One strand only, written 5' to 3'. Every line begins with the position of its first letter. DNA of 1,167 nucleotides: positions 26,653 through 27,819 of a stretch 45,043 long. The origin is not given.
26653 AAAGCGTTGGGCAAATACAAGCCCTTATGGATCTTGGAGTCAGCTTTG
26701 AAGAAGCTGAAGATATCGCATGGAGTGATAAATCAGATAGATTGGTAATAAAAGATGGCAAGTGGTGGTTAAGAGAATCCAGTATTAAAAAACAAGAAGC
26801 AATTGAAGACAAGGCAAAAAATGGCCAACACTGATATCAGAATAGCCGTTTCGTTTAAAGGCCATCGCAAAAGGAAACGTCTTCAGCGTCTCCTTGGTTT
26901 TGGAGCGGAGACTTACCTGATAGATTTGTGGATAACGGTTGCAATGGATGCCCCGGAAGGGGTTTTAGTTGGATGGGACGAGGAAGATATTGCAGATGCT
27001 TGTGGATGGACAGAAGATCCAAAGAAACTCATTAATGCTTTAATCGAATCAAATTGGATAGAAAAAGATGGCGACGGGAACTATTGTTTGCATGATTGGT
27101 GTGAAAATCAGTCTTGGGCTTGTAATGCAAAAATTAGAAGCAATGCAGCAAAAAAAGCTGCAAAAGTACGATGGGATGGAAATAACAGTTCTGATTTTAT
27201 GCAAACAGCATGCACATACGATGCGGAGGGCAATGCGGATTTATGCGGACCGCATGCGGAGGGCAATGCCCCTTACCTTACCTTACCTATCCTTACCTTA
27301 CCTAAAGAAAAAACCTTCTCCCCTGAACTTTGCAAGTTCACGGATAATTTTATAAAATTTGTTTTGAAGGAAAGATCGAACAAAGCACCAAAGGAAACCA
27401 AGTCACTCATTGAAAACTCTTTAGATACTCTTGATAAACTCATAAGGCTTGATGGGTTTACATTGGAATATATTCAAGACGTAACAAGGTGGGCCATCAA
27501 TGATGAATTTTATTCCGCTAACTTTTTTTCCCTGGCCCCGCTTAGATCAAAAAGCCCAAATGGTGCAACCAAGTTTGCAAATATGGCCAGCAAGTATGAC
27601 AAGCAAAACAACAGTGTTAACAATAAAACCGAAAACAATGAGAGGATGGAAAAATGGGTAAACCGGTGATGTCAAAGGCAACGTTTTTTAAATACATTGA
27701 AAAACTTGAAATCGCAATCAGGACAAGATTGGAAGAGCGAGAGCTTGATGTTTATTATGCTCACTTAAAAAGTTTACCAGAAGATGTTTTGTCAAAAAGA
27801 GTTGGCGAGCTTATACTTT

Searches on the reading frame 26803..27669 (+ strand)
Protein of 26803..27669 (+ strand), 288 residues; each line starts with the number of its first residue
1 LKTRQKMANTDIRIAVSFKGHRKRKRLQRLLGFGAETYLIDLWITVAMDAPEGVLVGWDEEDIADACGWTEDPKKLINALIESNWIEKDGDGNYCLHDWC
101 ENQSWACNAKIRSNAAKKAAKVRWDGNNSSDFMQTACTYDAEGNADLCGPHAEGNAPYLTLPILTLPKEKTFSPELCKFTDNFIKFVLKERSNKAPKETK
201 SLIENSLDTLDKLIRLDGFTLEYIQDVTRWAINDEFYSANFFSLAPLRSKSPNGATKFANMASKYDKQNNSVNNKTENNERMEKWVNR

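Call 88: search_protein_families(library=phrogs, proteins=[window:26803-27669:+], max_evalue=0.00001)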
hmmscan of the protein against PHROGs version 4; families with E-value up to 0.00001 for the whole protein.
window:26803-27669:+ (288 aa): 3 families
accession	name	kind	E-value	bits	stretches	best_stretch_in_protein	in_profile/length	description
phrog_9474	-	DNA, RNA and nucleotide metabolism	6.5e-17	63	1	12-139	4-131/288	replication initiation protein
phrog_2514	-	DNA, RNA and nucleotide metabolism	8.1e-08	32.9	1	187-286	171-266/270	DnaD-like helicase loader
phrog_13246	-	DNA, RNA and nucleotide metabolism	3.5e-07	31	1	39-120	24-104/250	replisome organizer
